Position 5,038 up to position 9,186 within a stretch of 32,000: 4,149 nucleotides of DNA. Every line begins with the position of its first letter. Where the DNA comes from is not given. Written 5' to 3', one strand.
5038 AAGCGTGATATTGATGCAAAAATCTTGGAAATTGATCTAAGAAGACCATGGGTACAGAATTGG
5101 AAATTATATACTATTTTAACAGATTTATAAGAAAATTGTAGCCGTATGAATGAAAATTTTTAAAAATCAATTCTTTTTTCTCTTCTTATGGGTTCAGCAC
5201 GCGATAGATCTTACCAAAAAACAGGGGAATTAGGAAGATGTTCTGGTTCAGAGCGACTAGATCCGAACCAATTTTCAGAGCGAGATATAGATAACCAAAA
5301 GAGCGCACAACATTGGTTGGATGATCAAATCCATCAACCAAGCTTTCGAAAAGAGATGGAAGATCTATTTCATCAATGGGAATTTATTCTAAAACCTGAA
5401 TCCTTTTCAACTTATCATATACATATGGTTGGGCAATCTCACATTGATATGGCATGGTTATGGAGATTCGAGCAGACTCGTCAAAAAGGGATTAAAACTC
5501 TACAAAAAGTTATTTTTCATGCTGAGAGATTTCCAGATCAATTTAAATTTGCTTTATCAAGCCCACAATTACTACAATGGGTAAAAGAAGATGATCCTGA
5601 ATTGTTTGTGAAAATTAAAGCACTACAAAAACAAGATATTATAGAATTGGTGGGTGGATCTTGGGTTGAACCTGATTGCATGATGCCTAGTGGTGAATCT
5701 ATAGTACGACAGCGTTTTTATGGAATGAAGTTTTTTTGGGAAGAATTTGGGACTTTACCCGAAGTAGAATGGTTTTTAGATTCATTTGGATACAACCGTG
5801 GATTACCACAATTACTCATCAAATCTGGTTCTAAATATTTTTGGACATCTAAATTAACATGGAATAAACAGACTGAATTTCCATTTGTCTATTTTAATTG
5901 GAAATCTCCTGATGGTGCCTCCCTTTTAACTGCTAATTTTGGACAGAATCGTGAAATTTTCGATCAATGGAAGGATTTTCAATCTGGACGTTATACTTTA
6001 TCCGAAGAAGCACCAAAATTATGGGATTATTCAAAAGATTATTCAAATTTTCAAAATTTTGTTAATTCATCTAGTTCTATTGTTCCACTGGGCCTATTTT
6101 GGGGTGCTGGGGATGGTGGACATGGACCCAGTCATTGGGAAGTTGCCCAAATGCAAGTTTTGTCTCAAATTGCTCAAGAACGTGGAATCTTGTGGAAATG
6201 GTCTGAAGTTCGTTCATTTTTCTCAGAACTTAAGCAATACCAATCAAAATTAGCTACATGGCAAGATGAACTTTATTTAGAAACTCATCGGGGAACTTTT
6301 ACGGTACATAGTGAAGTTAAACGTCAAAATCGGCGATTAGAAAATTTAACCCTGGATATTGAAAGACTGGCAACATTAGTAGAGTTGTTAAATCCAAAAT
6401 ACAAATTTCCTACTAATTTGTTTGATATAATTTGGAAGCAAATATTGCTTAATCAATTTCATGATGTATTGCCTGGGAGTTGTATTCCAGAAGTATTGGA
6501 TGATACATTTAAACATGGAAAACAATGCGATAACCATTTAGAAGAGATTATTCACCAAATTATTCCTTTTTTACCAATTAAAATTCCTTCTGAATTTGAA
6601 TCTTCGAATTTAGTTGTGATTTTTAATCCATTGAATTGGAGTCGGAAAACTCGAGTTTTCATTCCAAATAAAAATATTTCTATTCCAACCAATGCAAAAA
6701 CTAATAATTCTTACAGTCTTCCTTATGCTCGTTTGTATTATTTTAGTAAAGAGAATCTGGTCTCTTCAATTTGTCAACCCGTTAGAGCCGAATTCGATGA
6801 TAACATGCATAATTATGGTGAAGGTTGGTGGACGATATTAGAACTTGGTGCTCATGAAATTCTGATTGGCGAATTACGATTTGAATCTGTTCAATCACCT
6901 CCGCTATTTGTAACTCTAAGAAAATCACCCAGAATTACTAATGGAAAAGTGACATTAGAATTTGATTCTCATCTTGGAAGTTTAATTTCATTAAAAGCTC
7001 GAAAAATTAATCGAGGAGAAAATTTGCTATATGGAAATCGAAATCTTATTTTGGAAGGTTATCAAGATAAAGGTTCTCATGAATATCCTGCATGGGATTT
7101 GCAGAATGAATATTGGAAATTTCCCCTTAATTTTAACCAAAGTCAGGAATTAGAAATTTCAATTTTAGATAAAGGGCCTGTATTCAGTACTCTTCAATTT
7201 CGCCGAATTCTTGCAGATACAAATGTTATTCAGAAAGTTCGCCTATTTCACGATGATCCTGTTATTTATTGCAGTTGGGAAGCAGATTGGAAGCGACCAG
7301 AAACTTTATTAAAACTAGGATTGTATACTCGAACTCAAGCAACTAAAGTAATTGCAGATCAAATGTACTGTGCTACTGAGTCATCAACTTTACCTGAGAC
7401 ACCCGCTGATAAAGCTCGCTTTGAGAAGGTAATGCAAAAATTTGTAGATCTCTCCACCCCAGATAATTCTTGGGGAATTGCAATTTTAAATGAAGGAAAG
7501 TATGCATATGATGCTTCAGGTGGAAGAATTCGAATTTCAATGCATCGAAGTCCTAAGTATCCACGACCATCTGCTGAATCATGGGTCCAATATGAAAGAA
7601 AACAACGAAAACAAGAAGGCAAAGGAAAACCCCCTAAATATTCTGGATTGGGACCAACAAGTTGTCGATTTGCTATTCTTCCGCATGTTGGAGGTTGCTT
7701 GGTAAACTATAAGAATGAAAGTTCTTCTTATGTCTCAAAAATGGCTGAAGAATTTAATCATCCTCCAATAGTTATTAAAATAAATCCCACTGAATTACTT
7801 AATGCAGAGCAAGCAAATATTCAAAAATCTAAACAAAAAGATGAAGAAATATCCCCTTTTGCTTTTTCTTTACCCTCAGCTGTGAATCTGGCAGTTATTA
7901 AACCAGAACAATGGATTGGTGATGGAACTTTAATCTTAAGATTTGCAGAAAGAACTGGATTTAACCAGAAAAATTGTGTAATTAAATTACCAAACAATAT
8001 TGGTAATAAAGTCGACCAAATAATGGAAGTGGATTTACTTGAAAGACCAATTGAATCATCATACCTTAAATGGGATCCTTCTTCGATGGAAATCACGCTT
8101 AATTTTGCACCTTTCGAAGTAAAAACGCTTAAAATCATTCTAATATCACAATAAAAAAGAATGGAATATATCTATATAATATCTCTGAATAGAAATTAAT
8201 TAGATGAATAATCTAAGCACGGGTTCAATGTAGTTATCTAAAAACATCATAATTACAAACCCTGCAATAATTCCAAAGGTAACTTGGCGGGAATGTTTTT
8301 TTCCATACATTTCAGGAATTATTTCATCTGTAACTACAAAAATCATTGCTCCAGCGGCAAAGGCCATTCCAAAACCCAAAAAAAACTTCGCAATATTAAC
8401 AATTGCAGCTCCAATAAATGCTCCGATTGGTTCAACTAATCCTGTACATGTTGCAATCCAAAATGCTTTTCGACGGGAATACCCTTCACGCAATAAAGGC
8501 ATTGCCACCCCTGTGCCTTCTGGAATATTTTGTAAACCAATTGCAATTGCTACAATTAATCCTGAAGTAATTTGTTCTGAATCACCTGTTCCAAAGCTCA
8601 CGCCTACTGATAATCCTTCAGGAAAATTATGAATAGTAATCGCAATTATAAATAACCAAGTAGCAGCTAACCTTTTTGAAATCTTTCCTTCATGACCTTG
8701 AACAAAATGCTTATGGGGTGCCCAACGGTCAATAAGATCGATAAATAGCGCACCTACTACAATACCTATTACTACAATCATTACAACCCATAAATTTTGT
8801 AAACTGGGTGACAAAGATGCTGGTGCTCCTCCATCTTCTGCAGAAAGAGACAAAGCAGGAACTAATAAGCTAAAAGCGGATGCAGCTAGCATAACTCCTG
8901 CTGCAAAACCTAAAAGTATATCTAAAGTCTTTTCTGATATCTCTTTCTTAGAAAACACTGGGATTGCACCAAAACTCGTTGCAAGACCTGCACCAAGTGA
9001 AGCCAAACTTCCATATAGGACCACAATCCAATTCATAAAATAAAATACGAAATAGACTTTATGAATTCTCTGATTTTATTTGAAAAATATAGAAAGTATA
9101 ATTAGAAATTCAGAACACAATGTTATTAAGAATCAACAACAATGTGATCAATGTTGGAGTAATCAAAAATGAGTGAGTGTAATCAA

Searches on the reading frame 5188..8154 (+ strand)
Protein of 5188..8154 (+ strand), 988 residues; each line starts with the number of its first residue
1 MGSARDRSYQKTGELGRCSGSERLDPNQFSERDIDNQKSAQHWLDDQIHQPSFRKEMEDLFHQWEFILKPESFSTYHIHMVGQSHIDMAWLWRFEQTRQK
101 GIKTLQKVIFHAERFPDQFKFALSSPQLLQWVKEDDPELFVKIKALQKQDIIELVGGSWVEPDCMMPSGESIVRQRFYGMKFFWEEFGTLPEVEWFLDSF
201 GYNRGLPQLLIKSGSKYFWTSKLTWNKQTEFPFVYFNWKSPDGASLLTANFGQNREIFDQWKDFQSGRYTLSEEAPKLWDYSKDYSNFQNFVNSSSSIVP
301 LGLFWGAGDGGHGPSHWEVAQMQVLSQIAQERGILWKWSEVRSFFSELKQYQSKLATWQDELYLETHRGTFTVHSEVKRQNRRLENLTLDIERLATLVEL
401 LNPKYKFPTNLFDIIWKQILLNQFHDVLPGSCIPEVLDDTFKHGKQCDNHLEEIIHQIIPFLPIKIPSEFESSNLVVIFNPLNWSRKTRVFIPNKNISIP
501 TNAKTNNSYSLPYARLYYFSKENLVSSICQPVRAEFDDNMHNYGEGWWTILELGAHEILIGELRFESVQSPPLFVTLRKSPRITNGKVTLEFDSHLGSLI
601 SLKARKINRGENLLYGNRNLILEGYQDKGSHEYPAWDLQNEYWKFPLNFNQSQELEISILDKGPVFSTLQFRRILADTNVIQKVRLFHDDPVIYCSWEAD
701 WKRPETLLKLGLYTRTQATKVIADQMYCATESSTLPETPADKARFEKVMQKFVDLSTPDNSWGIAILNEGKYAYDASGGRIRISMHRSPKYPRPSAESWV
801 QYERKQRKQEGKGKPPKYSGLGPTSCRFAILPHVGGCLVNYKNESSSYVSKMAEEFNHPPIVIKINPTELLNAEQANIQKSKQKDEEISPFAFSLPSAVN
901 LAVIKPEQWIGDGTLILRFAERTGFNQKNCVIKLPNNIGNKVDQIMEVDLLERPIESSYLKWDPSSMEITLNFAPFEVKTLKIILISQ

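Call 32: search_protein_families(library=pfam, proteins=[window:5188-8154:+], max_evalue=0.001)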
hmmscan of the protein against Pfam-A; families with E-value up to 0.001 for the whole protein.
window:5188-8154:+ (988 aa): 4 families
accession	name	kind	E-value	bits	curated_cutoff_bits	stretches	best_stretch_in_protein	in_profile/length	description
PF01074.27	Glyco_hydro_38N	-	1.8e-58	198.5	25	1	77-358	1-269/270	Glycosyl hydrolases family 38 N-terminal domain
PF07748.19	Glyco_hydro_38C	-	3.2e-29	103.1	25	1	583-794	1-205/206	Glycosyl hydrolases family 38 C-terminal domain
PF09261.16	Alpha-mann_mid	-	2.1e-20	73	31.1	1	365-459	1-93/96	Alpha mannosidase middle domain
PF17677.7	Glyco_hydro38C2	-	1.6e-06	28.6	22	1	908-981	9-72/72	Glycosyl hydrolases family 38 C-terminal beta sandwich domain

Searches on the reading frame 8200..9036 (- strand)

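Call 32: search_protein_families(library=pfam, proteins=[window:8200-9036:-], max_evalue=0.001)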
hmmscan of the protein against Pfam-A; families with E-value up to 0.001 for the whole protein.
window:8200-9036:- (278 aa): 1 family
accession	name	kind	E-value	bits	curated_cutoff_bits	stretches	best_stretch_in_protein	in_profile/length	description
PF02535.28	Zip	-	5.1e-35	121.7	35.1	2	113-266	165-322/323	ZIP Zinc transporter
